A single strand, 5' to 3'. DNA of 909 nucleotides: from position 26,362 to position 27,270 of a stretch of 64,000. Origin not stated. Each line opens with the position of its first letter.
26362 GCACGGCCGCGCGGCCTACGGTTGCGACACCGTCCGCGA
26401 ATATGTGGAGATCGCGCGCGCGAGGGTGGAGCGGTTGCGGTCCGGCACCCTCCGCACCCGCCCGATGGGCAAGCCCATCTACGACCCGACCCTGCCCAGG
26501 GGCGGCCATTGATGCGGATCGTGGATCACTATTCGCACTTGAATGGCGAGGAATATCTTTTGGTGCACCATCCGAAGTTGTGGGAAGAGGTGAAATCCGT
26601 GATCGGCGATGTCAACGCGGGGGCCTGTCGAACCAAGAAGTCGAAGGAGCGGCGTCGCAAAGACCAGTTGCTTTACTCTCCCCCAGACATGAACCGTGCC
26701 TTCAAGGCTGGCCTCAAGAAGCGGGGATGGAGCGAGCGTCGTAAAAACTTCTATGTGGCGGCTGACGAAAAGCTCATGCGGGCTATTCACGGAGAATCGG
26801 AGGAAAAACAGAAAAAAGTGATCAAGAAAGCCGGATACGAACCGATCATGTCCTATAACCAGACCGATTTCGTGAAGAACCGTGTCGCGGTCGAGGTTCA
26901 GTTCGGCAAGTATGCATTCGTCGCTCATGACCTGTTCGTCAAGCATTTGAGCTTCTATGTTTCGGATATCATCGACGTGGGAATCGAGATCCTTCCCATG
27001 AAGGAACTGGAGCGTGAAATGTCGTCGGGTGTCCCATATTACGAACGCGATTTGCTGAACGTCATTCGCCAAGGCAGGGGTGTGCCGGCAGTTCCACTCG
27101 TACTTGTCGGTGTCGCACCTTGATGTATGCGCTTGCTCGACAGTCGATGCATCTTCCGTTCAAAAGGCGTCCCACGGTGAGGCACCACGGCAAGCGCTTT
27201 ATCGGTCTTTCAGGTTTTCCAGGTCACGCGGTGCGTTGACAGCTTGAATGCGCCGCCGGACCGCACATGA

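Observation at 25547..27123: BglII-family restriction endonuclease with beta-class amino-MTase inserted directly downstream of the Mo-hydroxylase large subunit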

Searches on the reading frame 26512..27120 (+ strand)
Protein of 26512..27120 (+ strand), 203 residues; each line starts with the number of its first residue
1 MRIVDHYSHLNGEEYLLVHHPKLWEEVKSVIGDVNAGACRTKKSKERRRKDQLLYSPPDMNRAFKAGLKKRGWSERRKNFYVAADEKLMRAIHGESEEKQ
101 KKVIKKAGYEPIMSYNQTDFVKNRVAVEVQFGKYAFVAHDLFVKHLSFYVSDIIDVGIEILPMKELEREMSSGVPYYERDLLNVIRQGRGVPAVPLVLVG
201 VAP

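Call 4: search_protein_families(library=pfam, proteins=[window:26512-27120:+], max_evalue=0.01)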
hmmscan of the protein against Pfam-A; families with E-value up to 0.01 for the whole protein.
window:26512-27120:+ (203 aa): 1 family
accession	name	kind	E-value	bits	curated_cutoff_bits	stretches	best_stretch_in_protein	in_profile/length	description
PF09195.17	Endonuc-BglII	-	5e-35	121.1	26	1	11-202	1-163/163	Restriction endonuclease BglII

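Call 5: search_protein_families(library=ncbifam, proteins=[window:26512-27120:+], max_evalue=0.01)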
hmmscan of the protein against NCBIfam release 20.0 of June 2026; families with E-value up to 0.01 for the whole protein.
window:26512-27120:+ (203 aa): 0 families

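Call 6: search_solved_structures(query=window:26512-27120:+, max_evalue=10, show_alignments=3)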
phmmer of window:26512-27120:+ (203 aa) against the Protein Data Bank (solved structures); distinct sequences matched with E-value up to 10: 2.
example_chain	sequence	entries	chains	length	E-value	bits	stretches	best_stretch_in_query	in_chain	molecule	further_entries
1sdo_A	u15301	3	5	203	7.1e-87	293.3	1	1-203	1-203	BstYI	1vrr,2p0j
1d2i_A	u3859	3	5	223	0.063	16.1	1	118-200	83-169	PROTEIN (RESTRICTION ENDONUCLEASE BGLII) | ENDONUCLEASE BGLII | RESTRICTION ENDONUCLEASE BGLII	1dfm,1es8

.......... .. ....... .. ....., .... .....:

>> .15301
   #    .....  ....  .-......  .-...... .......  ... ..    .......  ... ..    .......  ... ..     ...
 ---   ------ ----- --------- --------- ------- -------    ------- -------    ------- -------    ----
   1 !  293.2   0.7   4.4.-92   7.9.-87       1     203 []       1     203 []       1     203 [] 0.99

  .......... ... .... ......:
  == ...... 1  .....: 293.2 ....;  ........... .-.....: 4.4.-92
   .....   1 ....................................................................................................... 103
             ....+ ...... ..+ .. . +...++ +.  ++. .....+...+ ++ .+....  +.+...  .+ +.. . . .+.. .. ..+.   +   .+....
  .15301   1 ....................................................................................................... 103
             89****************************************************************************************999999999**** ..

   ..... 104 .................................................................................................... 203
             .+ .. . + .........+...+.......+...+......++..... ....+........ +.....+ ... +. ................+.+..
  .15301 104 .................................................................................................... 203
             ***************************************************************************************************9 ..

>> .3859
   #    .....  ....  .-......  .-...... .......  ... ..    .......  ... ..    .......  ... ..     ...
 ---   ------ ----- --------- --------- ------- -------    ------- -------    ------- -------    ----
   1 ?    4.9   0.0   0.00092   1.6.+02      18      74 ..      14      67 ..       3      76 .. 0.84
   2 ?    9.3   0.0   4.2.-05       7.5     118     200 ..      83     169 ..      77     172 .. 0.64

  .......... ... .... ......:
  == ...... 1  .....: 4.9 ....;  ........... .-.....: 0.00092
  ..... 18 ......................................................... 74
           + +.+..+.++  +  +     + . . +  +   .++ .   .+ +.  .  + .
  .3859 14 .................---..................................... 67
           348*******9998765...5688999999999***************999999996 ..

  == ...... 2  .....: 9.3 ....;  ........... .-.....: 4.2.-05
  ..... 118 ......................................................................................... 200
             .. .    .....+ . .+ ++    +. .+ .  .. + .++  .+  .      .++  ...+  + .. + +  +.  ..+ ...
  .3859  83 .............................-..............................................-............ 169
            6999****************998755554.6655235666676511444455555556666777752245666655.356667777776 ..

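Call 7: find_homologous_proteins(query=window:26512-27120:+)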
Query window:26512-27120:+ (203 aa): 8000 proteins with E <= 0.001 among 8000 candidates; the best 120 are listed.
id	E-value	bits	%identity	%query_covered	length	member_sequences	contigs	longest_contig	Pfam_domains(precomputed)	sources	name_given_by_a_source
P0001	1.9e-130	450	100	100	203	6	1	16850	PF09195.18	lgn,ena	-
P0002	6.1e-111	387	87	100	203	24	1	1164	PF09195.18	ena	-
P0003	2.1e-103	362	81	100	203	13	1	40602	PF09195.18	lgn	-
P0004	6.9e-102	357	81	100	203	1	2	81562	PF09195.18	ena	-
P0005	8.7e-102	357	79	100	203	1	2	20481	PF09195.18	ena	-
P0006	9.9e-102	357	81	100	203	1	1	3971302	PF09195.18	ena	-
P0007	2.5e-101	355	79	100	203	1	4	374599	PF09195.18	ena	-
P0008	3.3e-101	355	79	100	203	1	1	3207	PF09195.18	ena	-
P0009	4.6e-101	354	79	100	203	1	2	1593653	PF09195.18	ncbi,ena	-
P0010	4.8e-101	354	80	100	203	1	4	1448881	PF09195.18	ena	-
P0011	5.2e-101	354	80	100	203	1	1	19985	PF09195.18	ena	-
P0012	6.3e-101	354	79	100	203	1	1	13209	PF09195.18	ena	-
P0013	6.5e-101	354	80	100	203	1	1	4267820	PF09195.18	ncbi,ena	-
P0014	8.9e-101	353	79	100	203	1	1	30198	PF09195.18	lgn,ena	-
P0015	1.5e-100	353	79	100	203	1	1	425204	PF09195.18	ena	-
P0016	1.6e-100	353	78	100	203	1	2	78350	PF09195.18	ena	-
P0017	2.2e-100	352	79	100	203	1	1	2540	PF09195.18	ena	-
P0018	2.4e-100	352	78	100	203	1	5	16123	PF09195.18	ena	-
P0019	2.9e-100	352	78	100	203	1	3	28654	PF09195.18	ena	-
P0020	3.2e-100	352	80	100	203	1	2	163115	PF09195.18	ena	-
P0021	4.0e-100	351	78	100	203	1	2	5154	PF09195.18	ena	-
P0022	5.4e-100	351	78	100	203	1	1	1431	PF09195.18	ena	-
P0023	5.6e-100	351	79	100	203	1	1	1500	PF09195.18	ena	-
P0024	7.5e-100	350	78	100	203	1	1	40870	PF09195.18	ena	-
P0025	7.6e-100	350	77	100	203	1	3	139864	PF09195.18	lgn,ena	-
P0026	1.1e-99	350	79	100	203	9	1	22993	PF09195.18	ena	-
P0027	1.1e-99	350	79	100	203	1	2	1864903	PF09195.18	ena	-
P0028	1.2e-99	350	80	100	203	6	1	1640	PF09195.18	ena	-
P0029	2.3e-99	349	79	100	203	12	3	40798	PF09195.18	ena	-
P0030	2.6e-99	349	77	100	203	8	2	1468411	PF09195.18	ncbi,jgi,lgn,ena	-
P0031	2.8e-99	349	79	100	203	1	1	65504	PF09195.18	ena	-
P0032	3.0e-99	348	79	100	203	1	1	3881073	PF09195.18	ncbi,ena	-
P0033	3.8e-99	348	77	100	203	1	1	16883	PF09195.18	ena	-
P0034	3.8e-99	348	77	100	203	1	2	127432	PF09195.18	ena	-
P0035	4.3e-99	348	78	100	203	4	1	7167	PF09195.18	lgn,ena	-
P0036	5.7e-99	348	78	100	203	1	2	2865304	PF09195.18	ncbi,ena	-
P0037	5.7e-99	348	79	100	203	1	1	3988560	PF09195.18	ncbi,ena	-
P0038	6.9e-99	347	76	100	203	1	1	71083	PF09195.18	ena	-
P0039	6.9e-99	347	77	100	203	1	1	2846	PF09195.18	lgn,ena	-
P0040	7.0e-99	347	78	100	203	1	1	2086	PF09195.18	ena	-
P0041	7.7e-99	347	79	100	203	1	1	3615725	PF09195.18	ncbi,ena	-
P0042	7.9e-99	347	79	100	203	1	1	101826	PF09195.18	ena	-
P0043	9.9e-99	347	77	100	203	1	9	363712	PF09195.18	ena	-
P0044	9.9e-99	347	77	100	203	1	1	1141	PF09195.18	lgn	-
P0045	1.0e-98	347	78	100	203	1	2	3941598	PF09195.18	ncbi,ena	-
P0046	1.0e-98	347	77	100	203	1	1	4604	PF09195.18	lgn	-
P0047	1.3e-98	346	76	100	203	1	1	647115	PF09195.18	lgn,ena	-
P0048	1.4e-98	346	77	100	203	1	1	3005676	PF09195.18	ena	-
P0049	1.5e-98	346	78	100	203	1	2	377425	PF09195.18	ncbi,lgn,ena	-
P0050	1.5e-98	346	77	100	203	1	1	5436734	PF09195.18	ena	-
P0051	2.0e-98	346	77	100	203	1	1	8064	PF09195.18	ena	-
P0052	2.2e-98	346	78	100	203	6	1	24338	PF09195.18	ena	-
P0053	2.3e-98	346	74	100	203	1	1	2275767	PF09195.18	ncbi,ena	-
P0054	2.9e-98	345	76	100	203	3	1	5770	PF09195.18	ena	-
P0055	3.4e-98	345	77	100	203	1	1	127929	PF09195.18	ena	-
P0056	3.5e-98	345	77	100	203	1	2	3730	PF09195.18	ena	-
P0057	3.6e-98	345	76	100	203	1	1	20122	PF09195.18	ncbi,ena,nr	ncbi:MAG: BglII/BstYI family type II restriction endonuclease [Nitrospinae bacterium]|nr:BglII/BstYI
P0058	3.6e-98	345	77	100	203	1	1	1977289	PF09195.18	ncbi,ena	-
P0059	5.1e-98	344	77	100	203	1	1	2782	PF09195.18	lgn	-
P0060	5.9e-98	344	74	100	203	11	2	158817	PF09195.18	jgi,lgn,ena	-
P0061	7.2e-98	344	78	100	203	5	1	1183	PF09195.18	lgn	-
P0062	7.7e-98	344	76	100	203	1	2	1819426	PF09195.18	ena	-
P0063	9.1e-98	344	76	100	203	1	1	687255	PF09195.18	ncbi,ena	-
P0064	9.5e-98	344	76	100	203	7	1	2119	PF09195.18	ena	-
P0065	9.8e-98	344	77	100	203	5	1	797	PF09195.18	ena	-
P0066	1.2e-97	343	74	100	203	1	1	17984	PF09195.18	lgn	-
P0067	1.2e-97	343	74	100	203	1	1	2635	PF09195.18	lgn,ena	-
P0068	1.3e-97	343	76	100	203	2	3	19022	PF09195.18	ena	-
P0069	1.4e-97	343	78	100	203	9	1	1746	PF09195.18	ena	-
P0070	1.8e-97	343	77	100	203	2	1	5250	PF09195.18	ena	-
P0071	1.9e-97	343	76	100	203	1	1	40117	PF09195.18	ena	-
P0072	2.2e-97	342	76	100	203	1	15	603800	PF09195.18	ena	-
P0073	2.7e-97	342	76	100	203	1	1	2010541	PF09195.18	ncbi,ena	-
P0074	2.7e-97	342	76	100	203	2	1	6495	PF09195.18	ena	-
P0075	2.8e-97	342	78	100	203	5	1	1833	PF09195.18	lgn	-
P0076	3.0e-97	342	76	100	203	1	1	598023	PF09195.18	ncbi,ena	-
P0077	3.6e-97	342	76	100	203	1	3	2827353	PF09195.18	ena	-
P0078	3.8e-97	342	77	100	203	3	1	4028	PF09195.18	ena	-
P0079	3.9e-97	342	75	100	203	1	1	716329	PF09195.18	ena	-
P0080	3.9e-97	342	76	100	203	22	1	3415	PF09195.18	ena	-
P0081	3.9e-97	342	77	100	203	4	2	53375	PF09195.18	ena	-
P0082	3.9e-97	342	77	100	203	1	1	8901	PF09195.18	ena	-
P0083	4.9e-97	341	76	100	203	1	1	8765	PF09195.18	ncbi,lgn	-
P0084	5.1e-97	341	77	100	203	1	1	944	PF09195.18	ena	-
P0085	5.3e-97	341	74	100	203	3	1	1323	PF09195.18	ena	-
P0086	5.3e-97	341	77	100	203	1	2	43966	PF09195.18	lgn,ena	-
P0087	5.6e-97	341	75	100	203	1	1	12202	PF09195.18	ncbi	-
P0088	5.7e-97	341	75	100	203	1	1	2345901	PF09195.18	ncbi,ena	-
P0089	6.6e-97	341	75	100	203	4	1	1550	PF09195.18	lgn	-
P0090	6.9e-97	341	75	100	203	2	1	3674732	PF09195.18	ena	-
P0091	7.2e-97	341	73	100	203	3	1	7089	PF09195.18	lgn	-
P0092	7.6e-97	341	76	100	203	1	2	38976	PF09195.18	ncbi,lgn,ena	-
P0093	7.7e-97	341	77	100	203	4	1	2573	PF09195.18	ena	-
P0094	8.3e-97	340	76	100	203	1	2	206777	PF09195.18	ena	-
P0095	8.8e-97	340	76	100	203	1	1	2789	PF09195.18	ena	-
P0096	8.9e-97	340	75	100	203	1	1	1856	PF09195.18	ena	-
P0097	9.6e-97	340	76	100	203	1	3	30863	PF09195.18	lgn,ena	-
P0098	9.9e-97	340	75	100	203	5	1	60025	PF09195.18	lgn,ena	-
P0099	1.1e-96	340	77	100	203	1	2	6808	PF09195.18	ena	-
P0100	1.2e-96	340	75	100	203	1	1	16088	PF09195.18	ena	-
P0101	1.3e-96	340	75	100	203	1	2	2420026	PF09195.18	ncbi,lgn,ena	-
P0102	1.3e-96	340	74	100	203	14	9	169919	PF09195.18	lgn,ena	-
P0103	1.4e-96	340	76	100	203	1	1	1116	PF09195.18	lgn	-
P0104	1.4e-96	340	76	100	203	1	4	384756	PF09195.18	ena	-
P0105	1.6e-96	340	75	100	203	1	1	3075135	PF09195.18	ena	-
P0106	1.7e-96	339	73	100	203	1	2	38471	PF09195.18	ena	-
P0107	1.8e-96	339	76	100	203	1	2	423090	PF09195.18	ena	-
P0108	1.9e-96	339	76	100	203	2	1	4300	PF09195.18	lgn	-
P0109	2.1e-96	339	75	100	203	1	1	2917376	PF09195.18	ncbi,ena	-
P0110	2.2e-96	339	74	95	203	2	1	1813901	PF09195.18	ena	-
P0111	2.2e-96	339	75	100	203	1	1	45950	PF09195.18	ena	-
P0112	2.4e-96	339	74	100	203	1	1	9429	PF09195.18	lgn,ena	-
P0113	2.6e-96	339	76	100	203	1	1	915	PF09195.18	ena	-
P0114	2.6e-96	339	77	100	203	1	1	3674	PF09195.18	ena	-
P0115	2.6e-96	339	76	100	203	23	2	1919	PF09195.18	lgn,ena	-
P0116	2.7e-96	339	76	100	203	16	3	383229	PF09195.18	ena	-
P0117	3.1e-96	339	75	100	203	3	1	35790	PF09195.18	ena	-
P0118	3.4e-96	338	74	100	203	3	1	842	PF09195.18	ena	-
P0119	3.5e-96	338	73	100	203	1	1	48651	PF09195.18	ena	-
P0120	3.6e-96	338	74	100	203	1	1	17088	PF09195.18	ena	-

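Call 10: find_encoding_contigs(protein=P0001, flank=8000, max_places=6)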
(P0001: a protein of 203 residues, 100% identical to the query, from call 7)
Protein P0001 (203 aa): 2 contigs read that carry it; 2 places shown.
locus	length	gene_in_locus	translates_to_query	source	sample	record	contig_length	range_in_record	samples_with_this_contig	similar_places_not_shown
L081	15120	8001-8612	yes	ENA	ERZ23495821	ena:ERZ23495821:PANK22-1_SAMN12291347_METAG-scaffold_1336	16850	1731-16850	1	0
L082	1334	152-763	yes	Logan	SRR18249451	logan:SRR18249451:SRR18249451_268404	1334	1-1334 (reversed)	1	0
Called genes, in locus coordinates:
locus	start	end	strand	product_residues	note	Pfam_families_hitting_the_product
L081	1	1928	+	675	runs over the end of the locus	PF00724:Oxidored_FMN, PF01266:DAO (faint), PF00070:Pyr_redox (faint), PF03486:HI0933_like (faint), PF07992:Pyr_redox_2, PF13450:NAD_binding_8 (weak)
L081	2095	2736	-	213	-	PF03308:MeaB, PF02492:cobW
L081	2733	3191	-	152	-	PF02814:UreE_N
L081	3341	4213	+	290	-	PF00941:FAD_binding_5, PF03450:CO_deh_flav_C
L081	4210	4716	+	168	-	PF00111:Fer2, PF01799:Fer2_2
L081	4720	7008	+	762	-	PF01315:Ald_Xan_dh_C, PF02738:MoCoBD_1, PF20256:MoCoBD_2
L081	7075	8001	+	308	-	PF01555:N6_N4_Mtase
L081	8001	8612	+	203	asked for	PF09195:Endonuc-BglII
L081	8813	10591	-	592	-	PF00672:HAMP (weak), PF00211:Guanylate_cyc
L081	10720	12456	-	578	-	PF00920:ILVD_EDD_N, PF24877:ILV_EDD_C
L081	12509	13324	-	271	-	PF00106:adh_short, PF08659:KR, PF13561:adh_short_C2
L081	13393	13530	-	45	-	-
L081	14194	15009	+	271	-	PF00106:adh_short, PF08659:KR, PF23441:SDR (faint), PF13561:adh_short_C2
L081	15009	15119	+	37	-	?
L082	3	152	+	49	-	?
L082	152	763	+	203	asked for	PF09195:Endonuc-BglII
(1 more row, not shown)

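Call 47: search_dna_similar(query=window:26512-27120:+, collection=plasmids, mode=protein, max_rows=15)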
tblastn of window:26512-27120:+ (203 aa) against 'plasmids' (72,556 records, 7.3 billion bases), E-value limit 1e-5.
Records with a match: 5; places in all: 6; records where one place covers at least 80% of the query: 4.
Best place of each record, by identity: 60-80% 3; <60% 2.
By first word of the organism name: Sphingobium 1; Komagataeibacter 1; Spirosoma 1; Acinetobacter 1; Pseudomonas 1.
By predicted mobility (MOB-suite, as given by PLSDB): non-mobilizable 4; mobilizable 1.
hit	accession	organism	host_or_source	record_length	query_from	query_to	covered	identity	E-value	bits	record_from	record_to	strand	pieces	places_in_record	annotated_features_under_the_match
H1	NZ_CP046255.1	Sphingobium sp. CAP-1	cell culture,activated sludge of ...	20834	1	189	93%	60.3%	6e-74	248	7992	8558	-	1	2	BglII/BstYI family type II restriction endonuclease | site-specific DNA-methyltransferase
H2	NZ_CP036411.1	Komagataeibacter saccharivorans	whole organism,fruit fly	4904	1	189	93%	60.3%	1e-73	248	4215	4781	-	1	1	BglII/BstYI family type II restriction endonuclease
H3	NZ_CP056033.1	Spirosoma sp. KUDC1026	Campeiostachys tsukushiensis,cell ...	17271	1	188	93%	34.6%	5e-20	94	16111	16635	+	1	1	BglII/BstYI family type II restriction endonuclease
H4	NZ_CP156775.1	Acinetobacter sp. ANC 7970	cattle,whole organism,cattle feces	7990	1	179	88%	34.2%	1e-23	104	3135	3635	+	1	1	BglII/BstYI family type II restriction endonuclease | site-specific DNA-methyltransferase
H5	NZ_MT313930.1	Pseudomonas aeruginosa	-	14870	159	189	15%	77.4%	3e-7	57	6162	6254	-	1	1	BglII/BstYI family type II restriction endonuclease | recombinase family protein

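Call 48: search_dna_similar(query=window:26512-27120:+, collection=phages, mode=protein, max_rows=10)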
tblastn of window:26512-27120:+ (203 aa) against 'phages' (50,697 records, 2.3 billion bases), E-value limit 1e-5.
Records with a match: 4; places in all: 4; records where one place covers at least 80% of the query: 4.
Best place of each record, by identity: 60-80% 4.
By first word of the organism name: Burkholderia 4.
By host as written in the record: Burkholderia cenocepacia 2; Burkholderia cepacia LMG 18821 2.
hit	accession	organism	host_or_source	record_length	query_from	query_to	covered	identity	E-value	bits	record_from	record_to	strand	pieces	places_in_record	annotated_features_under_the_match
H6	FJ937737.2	Burkholderia phage BcepIL02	Burkholderia cenocepacia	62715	1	189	93%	62.4%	6e-75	250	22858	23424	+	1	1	putative type II restriction endonuclease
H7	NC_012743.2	Burkholderia phage BcepIL02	Burkholderia cenocepacia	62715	1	189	93%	62.4%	6e-75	250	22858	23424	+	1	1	restriction endonuclease II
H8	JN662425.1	Burkholderia phage DC1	Burkholderia cepacia LMG 18821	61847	1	189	93%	60.3%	7e-72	241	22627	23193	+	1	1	restriction endonuclease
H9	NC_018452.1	Burkholderia phage DC1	Burkholderia cepacia LMG 18821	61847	1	189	93%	60.3%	7e-72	241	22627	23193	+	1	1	restriction endonuclease II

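Call 57: get_annotated_region(hit=H1, flank=3000)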
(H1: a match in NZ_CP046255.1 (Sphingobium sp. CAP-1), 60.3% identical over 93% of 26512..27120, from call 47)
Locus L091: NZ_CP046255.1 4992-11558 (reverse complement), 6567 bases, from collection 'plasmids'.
description: Sphingobium sp. CAP-1 plasmid p2, complete sequence
organism: Sphingobium sp. CAP-1 (NCBI taxid 2676077)
taxonomy: Bacteria; Pseudomonadota; Alphaproteobacteria; Sphingomonadales; Sphingomonadaceae; Sphingobium; Sphingobium sp. CAP-1
host: -; source: cell culture,activated sludge of wastewater treatment plants; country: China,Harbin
typing (MOB-suite, as given by PLSDB): non-mobilizable
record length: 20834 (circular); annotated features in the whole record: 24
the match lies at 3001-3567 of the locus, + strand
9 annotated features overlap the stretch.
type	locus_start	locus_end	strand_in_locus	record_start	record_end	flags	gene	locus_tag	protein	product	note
CDS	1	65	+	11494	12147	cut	parA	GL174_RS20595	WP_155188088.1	ParA family partition ATPase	-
CDS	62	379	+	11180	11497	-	-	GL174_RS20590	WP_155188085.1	ribbon-helix-helix domain-containing protein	-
CDS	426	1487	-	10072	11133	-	-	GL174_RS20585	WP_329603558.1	replication initiator protein A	-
CDS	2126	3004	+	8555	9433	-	-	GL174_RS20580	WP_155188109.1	site-specific DNA-methyltransferase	GO:0009307 - DNA restriction-modification system [Evidence IEA]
CDS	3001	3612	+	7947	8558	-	-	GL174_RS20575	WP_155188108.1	BglII/BstYI family type II restriction endonuclease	GO:0009307 - DNA restriction-modification system [Evidence IEA]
CDS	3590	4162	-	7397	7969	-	-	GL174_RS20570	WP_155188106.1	recombinase family protein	GO:0006310 - DNA recombination [Evidence IEA]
CDS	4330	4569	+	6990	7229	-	-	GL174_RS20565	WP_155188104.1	transcription factor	-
CDS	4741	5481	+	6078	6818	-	-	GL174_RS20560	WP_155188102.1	hypothetical protein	-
CDS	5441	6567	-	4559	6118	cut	-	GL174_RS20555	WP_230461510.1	type IV secretory system conjugative DNA transfer family protein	-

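Call 58: get_annotated_region(hit=H6, flank=2500)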
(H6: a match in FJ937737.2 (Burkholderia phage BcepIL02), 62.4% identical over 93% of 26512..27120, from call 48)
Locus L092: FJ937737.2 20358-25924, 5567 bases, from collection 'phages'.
description: Burkholderia phage BcepIL02, complete genome.
organism: Burkholderia phage BcepIL02 (NCBI taxid 2886898)
taxonomy: Viruses; Duplodnaviria; Heunggongvirae; Uroviricota; Caudoviricetes; Lessievirus; Lessievirus bcepil02
host: Burkholderia cenocepacia; source: -; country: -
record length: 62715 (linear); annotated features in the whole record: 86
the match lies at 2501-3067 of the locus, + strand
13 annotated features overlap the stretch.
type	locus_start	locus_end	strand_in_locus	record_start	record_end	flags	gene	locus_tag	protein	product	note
CDS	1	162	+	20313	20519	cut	-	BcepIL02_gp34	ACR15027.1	hypothetical protein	-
CDS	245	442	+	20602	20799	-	-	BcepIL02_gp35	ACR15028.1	hypothetical protein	-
CDS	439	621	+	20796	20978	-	-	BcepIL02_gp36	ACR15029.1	hypothetical protein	-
CDS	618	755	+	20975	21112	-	-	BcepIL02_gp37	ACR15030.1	hypothetical protein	-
regulatory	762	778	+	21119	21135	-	-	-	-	terminator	-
CDS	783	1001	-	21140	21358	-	-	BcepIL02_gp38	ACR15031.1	putative transcriptional regulator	-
CDS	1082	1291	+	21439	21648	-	-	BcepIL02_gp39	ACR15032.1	hypothetical protein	-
CDS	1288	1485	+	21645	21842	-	-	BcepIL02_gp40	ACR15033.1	sec signal-containing phage protein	-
CDS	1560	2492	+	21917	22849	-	-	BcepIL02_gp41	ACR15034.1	putative methyltransferase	-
CDS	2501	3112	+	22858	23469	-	-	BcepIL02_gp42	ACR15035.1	putative type II restriction endonuclease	-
CDS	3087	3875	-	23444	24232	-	-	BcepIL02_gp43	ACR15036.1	putative DNA ligase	-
CDS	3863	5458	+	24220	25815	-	-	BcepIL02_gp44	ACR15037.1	TerL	terminase large subunit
CDS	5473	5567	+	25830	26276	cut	-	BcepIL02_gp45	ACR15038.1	hypothetical protein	-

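Call 67: search_protein_families(library=padloc, proteins=[window:26512-27120:+], max_evalue=0.001)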
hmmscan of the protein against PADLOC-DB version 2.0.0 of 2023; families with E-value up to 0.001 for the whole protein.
window:26512-27120:+ (203 aa): 1 family
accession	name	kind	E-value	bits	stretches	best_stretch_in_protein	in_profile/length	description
PDLC03442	REase_II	-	9.6e-93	307.5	1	1-203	1-203/203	Type II restriction enzyme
